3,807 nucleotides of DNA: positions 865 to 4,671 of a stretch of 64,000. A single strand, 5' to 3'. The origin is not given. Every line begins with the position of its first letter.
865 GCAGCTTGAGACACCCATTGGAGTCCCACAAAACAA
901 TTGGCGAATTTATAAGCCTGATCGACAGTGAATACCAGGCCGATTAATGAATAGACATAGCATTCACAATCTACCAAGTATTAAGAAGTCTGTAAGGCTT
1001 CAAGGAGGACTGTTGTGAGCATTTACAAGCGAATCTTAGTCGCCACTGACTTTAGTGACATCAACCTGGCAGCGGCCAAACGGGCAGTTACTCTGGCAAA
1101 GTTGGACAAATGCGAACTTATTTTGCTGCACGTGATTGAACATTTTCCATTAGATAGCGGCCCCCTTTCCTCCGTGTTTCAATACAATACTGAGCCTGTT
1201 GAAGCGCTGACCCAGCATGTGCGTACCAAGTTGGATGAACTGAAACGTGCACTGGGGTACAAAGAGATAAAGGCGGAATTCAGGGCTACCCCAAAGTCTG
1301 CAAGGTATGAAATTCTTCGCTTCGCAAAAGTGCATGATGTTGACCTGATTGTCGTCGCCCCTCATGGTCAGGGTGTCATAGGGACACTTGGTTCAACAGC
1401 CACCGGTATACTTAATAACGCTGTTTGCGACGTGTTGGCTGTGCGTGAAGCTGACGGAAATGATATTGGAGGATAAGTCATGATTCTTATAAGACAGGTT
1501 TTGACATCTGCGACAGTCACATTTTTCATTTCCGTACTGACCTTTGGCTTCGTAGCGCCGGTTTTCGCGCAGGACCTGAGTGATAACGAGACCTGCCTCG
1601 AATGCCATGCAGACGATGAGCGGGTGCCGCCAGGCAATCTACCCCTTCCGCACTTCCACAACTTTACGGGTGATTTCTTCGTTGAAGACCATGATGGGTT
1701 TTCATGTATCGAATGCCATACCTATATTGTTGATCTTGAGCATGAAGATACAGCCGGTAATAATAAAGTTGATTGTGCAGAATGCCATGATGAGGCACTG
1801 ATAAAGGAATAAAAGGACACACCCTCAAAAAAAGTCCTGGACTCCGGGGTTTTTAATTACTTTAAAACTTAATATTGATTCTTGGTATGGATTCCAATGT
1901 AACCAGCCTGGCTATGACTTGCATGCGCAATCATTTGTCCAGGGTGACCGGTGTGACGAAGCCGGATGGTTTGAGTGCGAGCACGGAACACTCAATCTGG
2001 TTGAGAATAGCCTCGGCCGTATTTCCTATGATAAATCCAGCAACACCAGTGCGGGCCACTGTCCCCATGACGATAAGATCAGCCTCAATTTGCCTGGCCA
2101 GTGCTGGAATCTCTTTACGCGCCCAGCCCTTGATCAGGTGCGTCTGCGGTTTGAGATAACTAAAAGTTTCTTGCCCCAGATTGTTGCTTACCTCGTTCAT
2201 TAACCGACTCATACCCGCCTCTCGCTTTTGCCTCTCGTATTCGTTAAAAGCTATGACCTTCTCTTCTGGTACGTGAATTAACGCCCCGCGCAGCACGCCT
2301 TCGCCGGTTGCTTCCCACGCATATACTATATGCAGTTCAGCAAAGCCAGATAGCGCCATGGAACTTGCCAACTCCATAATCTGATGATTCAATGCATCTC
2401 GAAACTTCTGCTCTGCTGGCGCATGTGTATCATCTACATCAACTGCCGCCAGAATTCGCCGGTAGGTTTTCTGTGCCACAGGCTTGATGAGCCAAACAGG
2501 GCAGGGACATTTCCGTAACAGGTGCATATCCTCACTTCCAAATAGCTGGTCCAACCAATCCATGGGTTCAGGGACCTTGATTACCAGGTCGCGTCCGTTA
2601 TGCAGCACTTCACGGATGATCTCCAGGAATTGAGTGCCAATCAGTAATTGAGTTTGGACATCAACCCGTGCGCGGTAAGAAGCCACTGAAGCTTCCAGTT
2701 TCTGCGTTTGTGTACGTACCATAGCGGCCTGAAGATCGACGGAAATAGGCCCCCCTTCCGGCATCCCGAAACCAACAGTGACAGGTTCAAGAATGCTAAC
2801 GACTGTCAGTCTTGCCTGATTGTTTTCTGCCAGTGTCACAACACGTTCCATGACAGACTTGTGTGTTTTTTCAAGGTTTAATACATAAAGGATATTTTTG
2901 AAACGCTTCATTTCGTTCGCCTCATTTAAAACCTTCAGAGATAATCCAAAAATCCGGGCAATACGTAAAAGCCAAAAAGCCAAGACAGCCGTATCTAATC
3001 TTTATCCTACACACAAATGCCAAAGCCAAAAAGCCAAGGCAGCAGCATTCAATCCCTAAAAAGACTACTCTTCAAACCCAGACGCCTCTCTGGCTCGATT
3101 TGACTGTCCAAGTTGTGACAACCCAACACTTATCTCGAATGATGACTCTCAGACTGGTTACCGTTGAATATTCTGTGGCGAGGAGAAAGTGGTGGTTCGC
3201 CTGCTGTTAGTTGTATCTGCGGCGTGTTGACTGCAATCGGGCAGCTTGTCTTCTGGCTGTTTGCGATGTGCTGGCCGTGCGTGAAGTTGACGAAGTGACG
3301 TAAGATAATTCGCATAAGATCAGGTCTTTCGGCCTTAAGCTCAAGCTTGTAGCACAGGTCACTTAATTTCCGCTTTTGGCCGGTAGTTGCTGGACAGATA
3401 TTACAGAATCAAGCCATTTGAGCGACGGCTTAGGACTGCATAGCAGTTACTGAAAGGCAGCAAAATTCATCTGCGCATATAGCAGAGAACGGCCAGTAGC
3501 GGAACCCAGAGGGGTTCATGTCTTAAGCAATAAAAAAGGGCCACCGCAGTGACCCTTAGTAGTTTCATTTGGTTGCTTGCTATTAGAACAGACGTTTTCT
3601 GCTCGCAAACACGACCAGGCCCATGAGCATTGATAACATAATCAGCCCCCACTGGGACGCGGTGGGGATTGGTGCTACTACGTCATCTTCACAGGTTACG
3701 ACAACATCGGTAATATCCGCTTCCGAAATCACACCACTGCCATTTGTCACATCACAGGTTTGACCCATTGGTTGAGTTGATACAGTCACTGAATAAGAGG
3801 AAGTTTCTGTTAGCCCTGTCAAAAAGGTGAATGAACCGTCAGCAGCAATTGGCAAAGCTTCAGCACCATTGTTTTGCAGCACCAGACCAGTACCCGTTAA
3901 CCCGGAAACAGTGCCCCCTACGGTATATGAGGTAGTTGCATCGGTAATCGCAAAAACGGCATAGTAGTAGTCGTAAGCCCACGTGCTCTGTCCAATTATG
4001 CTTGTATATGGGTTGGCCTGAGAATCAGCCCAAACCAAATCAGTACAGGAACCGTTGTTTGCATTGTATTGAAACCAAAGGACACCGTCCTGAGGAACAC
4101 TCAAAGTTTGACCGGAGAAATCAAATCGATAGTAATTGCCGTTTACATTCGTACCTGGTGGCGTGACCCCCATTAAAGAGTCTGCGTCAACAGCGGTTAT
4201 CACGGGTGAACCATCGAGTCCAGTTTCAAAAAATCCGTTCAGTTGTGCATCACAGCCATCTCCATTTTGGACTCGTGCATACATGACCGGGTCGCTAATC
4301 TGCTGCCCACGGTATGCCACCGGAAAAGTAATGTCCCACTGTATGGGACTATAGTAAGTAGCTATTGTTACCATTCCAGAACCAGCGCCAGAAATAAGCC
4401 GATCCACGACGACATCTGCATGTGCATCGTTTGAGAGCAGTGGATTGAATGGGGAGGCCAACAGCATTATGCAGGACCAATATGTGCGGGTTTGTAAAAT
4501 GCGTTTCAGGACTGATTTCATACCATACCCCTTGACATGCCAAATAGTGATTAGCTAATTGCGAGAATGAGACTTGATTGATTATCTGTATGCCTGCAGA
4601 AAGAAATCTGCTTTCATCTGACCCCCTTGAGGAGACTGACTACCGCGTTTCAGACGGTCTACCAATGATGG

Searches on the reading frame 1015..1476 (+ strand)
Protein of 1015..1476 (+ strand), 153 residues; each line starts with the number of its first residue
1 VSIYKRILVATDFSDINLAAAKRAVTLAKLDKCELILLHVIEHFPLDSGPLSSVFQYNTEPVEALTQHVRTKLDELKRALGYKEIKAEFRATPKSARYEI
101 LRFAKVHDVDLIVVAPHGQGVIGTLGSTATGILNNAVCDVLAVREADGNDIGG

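Call 64: search_protein_families(library=pfam, proteins=[window:1015-1476:+], max_evalue=0.00001)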
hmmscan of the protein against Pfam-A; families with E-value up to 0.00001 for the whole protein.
window:1015-1476:+ (153 aa): 1 family
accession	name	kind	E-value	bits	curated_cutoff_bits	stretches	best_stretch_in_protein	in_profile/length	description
PF00582.32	Usp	-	1.2e-25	91.1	24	1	4-144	2-141/141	Universal stress protein family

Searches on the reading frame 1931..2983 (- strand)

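Call 64: search_protein_families(library=pfam, proteins=[window:1931-2983:-], max_evalue=0.00001)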
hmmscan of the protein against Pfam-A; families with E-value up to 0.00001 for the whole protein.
window:1931-2983:- (350 aa): 1 family
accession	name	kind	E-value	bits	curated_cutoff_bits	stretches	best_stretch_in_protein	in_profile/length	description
PF00582.32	Usp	-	2.3e-30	106.4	24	2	174-338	2-141/141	Universal stress protein family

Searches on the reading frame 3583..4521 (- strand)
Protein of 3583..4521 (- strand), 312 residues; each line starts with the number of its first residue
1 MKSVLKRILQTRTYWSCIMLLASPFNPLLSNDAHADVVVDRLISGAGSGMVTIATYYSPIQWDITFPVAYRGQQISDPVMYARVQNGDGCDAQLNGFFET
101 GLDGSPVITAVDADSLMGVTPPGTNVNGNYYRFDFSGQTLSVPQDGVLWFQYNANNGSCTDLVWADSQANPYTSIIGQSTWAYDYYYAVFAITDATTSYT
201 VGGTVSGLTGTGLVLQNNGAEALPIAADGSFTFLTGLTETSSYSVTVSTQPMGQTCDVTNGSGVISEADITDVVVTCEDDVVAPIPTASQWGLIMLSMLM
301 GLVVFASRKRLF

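Call 64: search_protein_families(library=pfam, proteins=[window:3583-4521:-], max_evalue=0.00001)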
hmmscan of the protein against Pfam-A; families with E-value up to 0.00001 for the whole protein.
window:3583-4521:- (312 aa): 1 family
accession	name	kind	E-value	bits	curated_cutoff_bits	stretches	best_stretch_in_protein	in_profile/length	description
PF18203.6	IPTL-CTERM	-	3.4e-08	33.6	20.8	1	283-310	1-28/28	IPTL-CTERM motif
